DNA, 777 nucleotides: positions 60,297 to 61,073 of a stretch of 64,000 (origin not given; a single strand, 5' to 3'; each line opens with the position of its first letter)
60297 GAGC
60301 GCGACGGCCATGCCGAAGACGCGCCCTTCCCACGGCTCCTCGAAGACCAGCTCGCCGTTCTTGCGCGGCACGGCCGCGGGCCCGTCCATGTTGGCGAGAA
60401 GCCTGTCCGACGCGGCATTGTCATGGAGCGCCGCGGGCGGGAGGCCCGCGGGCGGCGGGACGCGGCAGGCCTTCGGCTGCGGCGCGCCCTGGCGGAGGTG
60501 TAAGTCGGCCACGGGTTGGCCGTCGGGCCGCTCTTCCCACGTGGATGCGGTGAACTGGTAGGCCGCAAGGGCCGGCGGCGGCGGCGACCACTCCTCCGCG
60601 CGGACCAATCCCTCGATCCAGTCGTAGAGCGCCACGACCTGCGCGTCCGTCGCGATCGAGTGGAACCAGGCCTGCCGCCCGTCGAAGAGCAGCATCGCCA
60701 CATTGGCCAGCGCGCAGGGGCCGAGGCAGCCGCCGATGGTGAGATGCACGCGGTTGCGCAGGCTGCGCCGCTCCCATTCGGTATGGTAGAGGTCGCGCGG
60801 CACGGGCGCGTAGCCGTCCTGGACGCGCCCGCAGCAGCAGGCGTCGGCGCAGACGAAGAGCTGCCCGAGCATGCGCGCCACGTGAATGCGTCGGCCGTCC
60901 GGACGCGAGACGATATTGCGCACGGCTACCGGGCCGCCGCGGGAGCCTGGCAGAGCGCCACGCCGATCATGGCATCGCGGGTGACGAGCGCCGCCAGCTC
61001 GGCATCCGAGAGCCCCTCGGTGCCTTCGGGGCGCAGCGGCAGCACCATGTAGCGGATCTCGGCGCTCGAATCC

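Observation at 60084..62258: Cobalt-type nitrile hydratase operon (beta-alpha-accessory) with a novel fused activator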

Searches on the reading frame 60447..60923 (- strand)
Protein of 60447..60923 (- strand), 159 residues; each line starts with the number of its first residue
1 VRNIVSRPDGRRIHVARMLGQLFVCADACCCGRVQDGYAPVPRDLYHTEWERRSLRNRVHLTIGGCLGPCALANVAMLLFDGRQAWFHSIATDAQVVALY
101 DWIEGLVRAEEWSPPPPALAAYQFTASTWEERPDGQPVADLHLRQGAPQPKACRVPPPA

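Call 7: search_protein_families(library=pfam, proteins=[window:60447-60923:-], max_evalue=10)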
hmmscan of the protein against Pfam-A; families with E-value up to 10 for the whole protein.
window:60447-60923:- (159 aa): 1 family
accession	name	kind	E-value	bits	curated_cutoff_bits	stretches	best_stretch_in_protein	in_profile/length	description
PF12610.13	SOCS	-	0.0045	17.8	23.7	1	29-67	12-49/57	Suppressor of cytokine signalling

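Call 22: search_protein_representatives(alignment_id=A2)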
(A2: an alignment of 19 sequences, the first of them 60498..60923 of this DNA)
Query: 19 sequences, 142 profile positions. Proteins with E-value up to 0.001 (for the whole library): 511; up to 1e-10: 286; up to 1e-30: 76. The best 150 are listed.
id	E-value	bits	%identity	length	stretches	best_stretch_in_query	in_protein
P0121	5.0e-78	276.1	-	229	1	1-142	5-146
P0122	2.9e-76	270.3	-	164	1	1-142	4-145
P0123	1.8e-72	258.1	-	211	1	1-142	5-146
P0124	7.0e-66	236.7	-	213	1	1-119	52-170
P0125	1.0e-65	236.2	-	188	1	1-122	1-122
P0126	1.9e-63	228.8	-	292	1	2-142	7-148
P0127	1.6e-61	222.6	-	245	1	1-121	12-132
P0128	2.5e-61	221.9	-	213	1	1-119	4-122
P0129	1.8e-60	219.1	-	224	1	1-142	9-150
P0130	1.0e-59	216.7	-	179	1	1-117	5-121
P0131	2.6e-59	215.4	-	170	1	1-110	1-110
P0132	5.0e-58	211.2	-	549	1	2-134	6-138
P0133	7.5e-56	204.2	-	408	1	2-130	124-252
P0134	1.1e-55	203.6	-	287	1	1-126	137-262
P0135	6.9e-55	201.0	-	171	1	1-126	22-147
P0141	8.5e-52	191.0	-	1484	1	2-135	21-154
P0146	9.8e-48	177.8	-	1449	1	2-135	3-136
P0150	1.0e-46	174.5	-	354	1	1-132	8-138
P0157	2.6e-45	170.0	-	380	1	6-133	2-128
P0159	9.8e-44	164.9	-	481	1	2-109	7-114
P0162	4.2e-43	162.8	-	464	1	2-131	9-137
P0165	3.7e-42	159.8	-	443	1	18-96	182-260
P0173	2.7e-37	144.0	-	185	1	5-125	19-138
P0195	5.0e-31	123.7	-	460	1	42-141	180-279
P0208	4.8e-27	110.8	-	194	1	10-124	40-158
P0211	1.8e-26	108.9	-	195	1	8-135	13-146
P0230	5.8e-22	94.3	-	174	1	15-125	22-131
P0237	6.0e-21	91.0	-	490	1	4-136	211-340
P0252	4.4e-20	88.2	-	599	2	18-49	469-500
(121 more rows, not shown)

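Call 23: search_protein_families(library=pfam, proteins=[P0132, P0133, P0150, P0157, P0159, P0162, P0165, P0195, P0237, P0252], max_evalue=0.001)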
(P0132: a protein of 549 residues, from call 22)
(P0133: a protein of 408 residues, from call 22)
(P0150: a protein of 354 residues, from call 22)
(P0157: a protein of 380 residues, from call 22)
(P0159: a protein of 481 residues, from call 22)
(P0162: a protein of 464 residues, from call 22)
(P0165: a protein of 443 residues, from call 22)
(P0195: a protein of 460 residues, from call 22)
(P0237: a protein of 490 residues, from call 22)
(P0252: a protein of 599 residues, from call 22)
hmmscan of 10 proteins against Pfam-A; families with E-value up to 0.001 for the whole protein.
P0132 (549 aa): 1 family
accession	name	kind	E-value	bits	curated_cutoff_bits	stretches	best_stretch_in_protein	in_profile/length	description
PF02514.21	CobN-Mg_chel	-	3.5e-53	181.2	24.5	1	275-549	2-257/1090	CobN/Magnesium Chelatase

P0133 (408 aa): 1 family
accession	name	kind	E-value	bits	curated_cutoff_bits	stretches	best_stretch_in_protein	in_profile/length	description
PF21006.2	NHase_beta_N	-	1.2e-16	61.3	21.5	1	15-110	16-102/115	Nitrile hydratase beta subunit, N-terminal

P0150 (354 aa): 0 families

P0157 (380 aa): 1 family
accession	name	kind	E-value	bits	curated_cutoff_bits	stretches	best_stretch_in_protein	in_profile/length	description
PF02514.21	CobN-Mg_chel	-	2.8e-09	35.8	24.5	1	258-355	2-90/1090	CobN/Magnesium Chelatase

P0159 (481 aa): 1 family
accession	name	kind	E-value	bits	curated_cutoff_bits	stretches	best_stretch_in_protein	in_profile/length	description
PF02514.21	CobN-Mg_chel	-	3e-118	396.7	24.5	1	109-480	556-880/1090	CobN/Magnesium Chelatase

P0162 (464 aa): 1 family
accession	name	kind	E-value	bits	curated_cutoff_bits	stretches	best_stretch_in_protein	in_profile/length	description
PF02514.21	CobN-Mg_chel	-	7.8e-29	100.6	24.5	1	271-448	2-184/1090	CobN/Magnesium Chelatase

P0165 (443 aa): 1 family
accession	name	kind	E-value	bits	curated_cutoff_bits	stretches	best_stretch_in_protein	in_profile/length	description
PF02979.21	NHase_alpha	-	1.6e-17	63.9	27.2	1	84-135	120-174/184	Nitrile hydratase, alpha chain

P0195 (460 aa): 0 families

P0237 (490 aa): 1 family
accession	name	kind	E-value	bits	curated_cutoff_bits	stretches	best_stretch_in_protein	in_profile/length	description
PF02979.21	NHase_alpha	-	2.1e-14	53.8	27.2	1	32-119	22-104/184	Nitrile hydratase, alpha chain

P0252 (599 aa): 0 families

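Call 25: search_solved_structures(query=A2, max_evalue=10, show_alignments=4)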
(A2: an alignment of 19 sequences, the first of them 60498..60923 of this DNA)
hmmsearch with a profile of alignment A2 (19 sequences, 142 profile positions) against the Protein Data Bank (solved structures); distinct sequences matched with E-value up to 10: 2.
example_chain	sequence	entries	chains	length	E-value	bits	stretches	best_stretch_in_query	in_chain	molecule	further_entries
5abr_A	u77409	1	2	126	4.1e-05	26.6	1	16-84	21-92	FERREDOXIN, 2FE-2S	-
7t2r_B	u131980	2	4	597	0.13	15.2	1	19-82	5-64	NiFe hydrogenase subunit B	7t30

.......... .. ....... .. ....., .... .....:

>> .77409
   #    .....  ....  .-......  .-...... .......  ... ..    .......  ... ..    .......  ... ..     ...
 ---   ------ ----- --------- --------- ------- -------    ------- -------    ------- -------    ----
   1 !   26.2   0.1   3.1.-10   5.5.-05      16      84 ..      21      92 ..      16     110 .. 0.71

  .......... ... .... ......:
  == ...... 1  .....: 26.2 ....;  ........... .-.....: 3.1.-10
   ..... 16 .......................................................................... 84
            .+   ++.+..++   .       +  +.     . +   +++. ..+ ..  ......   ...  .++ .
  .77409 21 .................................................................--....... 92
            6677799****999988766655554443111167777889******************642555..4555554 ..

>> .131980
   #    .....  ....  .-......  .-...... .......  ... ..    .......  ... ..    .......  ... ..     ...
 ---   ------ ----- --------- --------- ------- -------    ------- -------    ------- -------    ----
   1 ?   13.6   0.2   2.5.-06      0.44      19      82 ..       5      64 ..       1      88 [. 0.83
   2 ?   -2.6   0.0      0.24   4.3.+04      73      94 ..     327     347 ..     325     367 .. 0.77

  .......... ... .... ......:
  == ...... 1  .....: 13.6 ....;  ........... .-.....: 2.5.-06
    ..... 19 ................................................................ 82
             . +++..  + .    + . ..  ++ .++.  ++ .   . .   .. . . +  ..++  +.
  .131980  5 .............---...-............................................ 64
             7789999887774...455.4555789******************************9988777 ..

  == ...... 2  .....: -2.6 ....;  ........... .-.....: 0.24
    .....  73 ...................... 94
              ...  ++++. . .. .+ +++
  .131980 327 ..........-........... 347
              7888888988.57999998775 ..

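Call 29: search_protein_families(library=pfam, alignment_id=A3, max_evalue=0.01)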
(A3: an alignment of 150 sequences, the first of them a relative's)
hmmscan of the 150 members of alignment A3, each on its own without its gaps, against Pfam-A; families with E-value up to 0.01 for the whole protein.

A. member 1, P0121 (229 aa): 1 family
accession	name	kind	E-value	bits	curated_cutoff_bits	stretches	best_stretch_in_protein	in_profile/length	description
PF02738.23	MoCoBD_1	-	1.8e-06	27.7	27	1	161-209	146-194/244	Molybdopterin cofactor-binding domain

B. families by the number of members that match (of 150 scanned): 18 families
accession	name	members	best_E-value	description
PF02514.21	CobN-Mg_chel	13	0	CobN/Magnesium Chelatase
PF21006.2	NHase_beta_N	7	1.2e-16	Nitrile hydratase beta subunit, N-terminal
PF07845.16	DUF1636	7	4.3e-05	Protein of unknown function (DUF1636)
PF04945.19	YHS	4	5.6e-11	YHS domain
PF08141.18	SspH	4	0.00065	Small acid-soluble spore protein H family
PF02979.21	NHase_alpha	3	1.6e-17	Nitrile hydratase, alpha chain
PF01032.23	FecCD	2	1.3e-14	FecCD transport family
PF01035.26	DNA_binding_1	1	1.5e-31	6-O-methylguanine DNA methyltransferase, DNA binding domain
PF00005.33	ABC_tran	1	6.6e-27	ABC transporter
PF13304.12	AAA_21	1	5e-14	AAA domain, putative AbiEii toxin, Type IV TA system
PF00403.32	HMA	1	2.5e-13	Heavy-metal-associated domain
PF02463.25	SMC_N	1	6.9e-08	RecF/RecN/SMC N terminal domain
PF09490.15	CbtA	1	6.5e-07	Probable cobalt transporter subunit (CbtA)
PF02738.23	MoCoBD_1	1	1.8e-06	Molybdopterin cofactor-binding domain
PF01609.27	DDE_Tnp_1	1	2.4e-05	Transposase DDE domain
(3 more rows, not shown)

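Call 54: predict_structure(alignment_id=A4)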
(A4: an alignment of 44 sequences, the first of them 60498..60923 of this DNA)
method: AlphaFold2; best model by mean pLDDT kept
length: 142 residues; sequences in the alignment: 44
mean_pLDDT: 93.0   pTM: 0.83
mean pLDDT of the five models: 93.0, 92.0, 91.8, 91.4, 91.0
residues with pLDDT >= 90: 119; 70-90: 12; 50-70: 10; < 50: 1
segments of 3 or more residues with pLDDT < 50: none
pLDDT, mean of each block of 10 residues (from residue 1): 92 95 94 95 98 97 95 97 97 98 98 98 86 71 52
secondary structure, 60 per line:
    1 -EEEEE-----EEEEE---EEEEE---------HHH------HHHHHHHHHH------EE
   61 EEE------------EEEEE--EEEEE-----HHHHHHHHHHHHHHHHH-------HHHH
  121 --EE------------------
elements in order: E2-6 E12-16 E20-24 H43-52 E59-63 E76-80 E83-87 H93-109 H117-120

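Call 57: fold_search(model_id=the predicted structure, library=pdb)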
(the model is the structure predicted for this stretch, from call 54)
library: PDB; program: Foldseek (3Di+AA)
matches with E <= 10: 574; with E <= 0.001: 4
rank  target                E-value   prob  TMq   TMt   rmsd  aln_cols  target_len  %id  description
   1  8iuf_V2               2.2e-04  1.00  0.45  0.31   9.4       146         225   14  Cryo-EM structure of Euglena gracilis super-complex I+III2+IV, composite (released 2024-02-28)
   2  8e73_V2               4.3e-04  1.00  0.46  0.31   9.0       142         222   15  Vigna radiata supercomplex I+III2 (full bridge) (released 2023-01-11)
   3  6x89_V2               4.9e-04  1.00  0.45  0.32   6.5       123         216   15  Vigna radiata mitochondrial complex I* (released 2020-09-02)
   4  1m2a_A                5.5e-04  1.00  0.45  0.58   4.4       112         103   19  Crystal structure at 1.5 Angstroms resolution of the wild type thioredoxin-like [2Fe-2S] ferredoxin from Aquifex aeoli (released 2002-09-18)
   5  1f37_B                1.5e-03  1.00  0.43  0.53   5.1       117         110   18  STRUCTURE OF A THIOREDOXIN-LIKE [2FE-2S] FERREDOXIN FROM AQUIFEX AEOLICUS (released 2000-07-26)
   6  5abr_A                1.7e-03  1.00  0.49  0.64   4.6       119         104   18  Structure of FeSI protein from Azotobacter vinelandii (released 2016-08-24)
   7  1f37_A                1.7e-03  1.00  0.43  0.54   5.2       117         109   18  STRUCTURE OF A THIOREDOXIN-LIKE [2FE-2S] FERREDOXIN FROM AQUIFEX AEOLICUS (released 2000-07-26)
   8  1m2a_B                1.9e-03  1.00  0.45  0.58   4.1       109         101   19  Crystal structure at 1.5 Angstroms resolution of the wild type thioredoxin-like [2Fe-2S] ferredoxin from Aquifex aeoli (released 2002-09-18)
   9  7p5h_C                1.9e-03  1.00  0.43  0.39   4.0       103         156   19  TmHydABC- D2 map (released 2022-09-14)
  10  9f5x_A                2.0e-03  1.00  0.45  0.29   4.1       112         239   11  Structure of the Chlamydomonas reinhardtii respiratory supercomplex I1 III2 IV2 (released 2025-03-12)
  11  7zm7_H                2.3e-03  0.99  0.45  0.31   9.3       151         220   14  CryoEM structure of mitochondrial complex I from Chaetomium thermophilum (inhibited by DDM) (released 2022-11-30)
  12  7q4v_B                2.8e-03  1.00  0.49  0.13   6.2       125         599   19  Electron bifurcating hydrogenase - HydABC from A. woodii (released 2023-02-22)
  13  9jn8_C                3.4e-03  1.00  0.49  0.61   4.8       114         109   15  Crystal structure of a thioredoxin-like ferredoxin of Rhodobacter capsulatus (released 2025-02-19)
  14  1m2b_A                3.9e-03  1.00  0.47  0.62   3.6       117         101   18  Crystal structure at 1.25 Angstroms resolution of the Cys55Ser variant of the thioredoxin-like [2Fe-2S] ferredoxin fro (released 2002-09-18)
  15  7arc_E                4.1e-03  0.99  0.42  0.28   4.4       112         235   11  Cryo-EM structure of Polytomella Complex-I (peripheral arm) (released 2021-12-08)
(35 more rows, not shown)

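Call 60: find_encoding_contigs(protein=P0141, flank=10000, max_places=3)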
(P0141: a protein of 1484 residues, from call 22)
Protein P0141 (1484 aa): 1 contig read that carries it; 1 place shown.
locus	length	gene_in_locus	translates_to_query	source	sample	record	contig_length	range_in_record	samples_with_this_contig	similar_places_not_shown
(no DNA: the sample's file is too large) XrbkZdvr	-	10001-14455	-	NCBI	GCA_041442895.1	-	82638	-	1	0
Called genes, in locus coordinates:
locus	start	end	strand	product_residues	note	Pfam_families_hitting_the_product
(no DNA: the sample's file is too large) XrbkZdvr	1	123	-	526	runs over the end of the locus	PF00009:GTP_EFTU, PF01926:MMR_HSR1 (weak), PF22042:EF-G_D2, PF03144:GTP_EFTU_D2, PF16658:RF3_C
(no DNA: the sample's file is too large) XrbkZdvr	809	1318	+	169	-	PF00023:Ank, PF12796:Ank_2, PF13606:Ank_3 (faint), PF13857:Ank_5 (faint), PF12796:Ank_2, PF00023:Ank (weak), PF13637:Ank_4 (weak), PF12796:Ank_2 (weak), +1 more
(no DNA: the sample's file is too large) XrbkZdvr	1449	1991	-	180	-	PF07152:YaeQ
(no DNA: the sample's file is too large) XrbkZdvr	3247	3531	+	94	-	-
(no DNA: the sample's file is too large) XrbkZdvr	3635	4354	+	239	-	PF01988:VIT1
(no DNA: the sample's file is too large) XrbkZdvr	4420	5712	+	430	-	PF13520:AA_permease_2, PF00324:AA_permease, PF03845:Spore_permease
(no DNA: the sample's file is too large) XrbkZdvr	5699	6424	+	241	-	-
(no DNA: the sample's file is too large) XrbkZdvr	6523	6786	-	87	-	-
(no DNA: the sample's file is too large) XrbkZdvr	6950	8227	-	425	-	PF13676:TIR_2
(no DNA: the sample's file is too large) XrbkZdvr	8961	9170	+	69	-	PF09489:CbtB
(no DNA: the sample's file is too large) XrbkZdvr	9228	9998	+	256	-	PF09490:CbtA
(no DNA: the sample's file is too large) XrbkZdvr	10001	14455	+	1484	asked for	PF02514:CobN-Mg_chel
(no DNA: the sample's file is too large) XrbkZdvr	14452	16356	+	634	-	PF00493:MCM (faint), PF07728:AAA_5 (faint), PF01078:Mg_chelatase, PF17863:AAA_lid_2, PF05762:VWA_CoxE (weak), PF00092:VWA, PF13519:VWA_2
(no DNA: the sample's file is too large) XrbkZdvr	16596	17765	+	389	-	PF02570:CbiC, PF01903:CbiX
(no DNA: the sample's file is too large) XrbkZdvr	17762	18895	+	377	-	PF01888:CbiD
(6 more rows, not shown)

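Call 61: find_encoding_contigs(protein=P0146, flank=10000, max_places=3)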
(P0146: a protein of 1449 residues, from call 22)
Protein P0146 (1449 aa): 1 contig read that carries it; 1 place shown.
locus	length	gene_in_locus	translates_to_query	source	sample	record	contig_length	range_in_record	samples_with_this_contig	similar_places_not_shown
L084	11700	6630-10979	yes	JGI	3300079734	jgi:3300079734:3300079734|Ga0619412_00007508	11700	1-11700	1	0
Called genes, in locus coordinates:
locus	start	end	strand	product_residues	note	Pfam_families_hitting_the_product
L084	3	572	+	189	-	?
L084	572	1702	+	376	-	PF01888:CbiD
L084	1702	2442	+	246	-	PF00590:TP_methylase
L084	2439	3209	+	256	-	PF00590:TP_methylase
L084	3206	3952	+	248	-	PF11760:CbiG_N, PF01890:CbiG_C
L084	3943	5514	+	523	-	PF00590:TP_methylase, PF02571:CbiJ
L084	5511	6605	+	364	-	PF02492:cobW, PF07683:CobW_C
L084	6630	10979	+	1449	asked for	PF02514:CobN-Mg_chel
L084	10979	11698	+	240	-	?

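Call 66: find_encoding_contigs(protein=P0173, flank=6000, max_places=3)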
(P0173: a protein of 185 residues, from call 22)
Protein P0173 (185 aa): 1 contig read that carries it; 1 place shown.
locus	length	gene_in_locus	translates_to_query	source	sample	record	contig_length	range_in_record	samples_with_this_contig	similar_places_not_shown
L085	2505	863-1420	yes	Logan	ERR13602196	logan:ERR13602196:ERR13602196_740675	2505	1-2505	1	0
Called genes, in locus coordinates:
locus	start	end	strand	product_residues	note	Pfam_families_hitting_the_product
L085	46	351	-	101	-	PF00239:Resolvase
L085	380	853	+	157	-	-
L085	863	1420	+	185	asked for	-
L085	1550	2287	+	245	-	PF02979:NHase_alpha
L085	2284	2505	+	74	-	?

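Call 67: find_encoding_contigs(protein=P0208, flank=6000, max_places=3)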
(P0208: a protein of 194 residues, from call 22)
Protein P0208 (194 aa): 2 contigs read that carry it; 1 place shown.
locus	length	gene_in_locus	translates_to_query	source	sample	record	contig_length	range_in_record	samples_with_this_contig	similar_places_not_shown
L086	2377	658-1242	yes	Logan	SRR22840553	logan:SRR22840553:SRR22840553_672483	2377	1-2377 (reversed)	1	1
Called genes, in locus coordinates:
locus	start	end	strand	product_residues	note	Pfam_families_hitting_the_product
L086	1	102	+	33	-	?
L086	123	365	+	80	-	PF00830:Ribosomal_L28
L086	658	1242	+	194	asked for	-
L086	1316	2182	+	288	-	PF27100:DcsG_N, PF02955:GSH-S_ATP (weak)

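Call 68: find_encoding_contigs(protein=P0230, flank=6000, max_places=3)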
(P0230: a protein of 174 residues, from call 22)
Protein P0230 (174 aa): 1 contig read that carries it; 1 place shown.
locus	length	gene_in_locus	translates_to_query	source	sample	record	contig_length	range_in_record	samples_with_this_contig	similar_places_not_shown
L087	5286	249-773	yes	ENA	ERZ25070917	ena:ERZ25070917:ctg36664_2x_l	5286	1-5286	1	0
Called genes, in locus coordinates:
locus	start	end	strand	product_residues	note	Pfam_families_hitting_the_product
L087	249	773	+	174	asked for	-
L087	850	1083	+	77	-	PF00884:Sulfatase (weak)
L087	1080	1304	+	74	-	-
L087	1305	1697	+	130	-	PF02661:Fic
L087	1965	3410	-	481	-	PF00884:Sulfatase, PF01663:Phosphodiest (faint), PF02995:DUF229 (weak), PF16347:SGSH_C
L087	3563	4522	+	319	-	PF00528:BPD_transp_1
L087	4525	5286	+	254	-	?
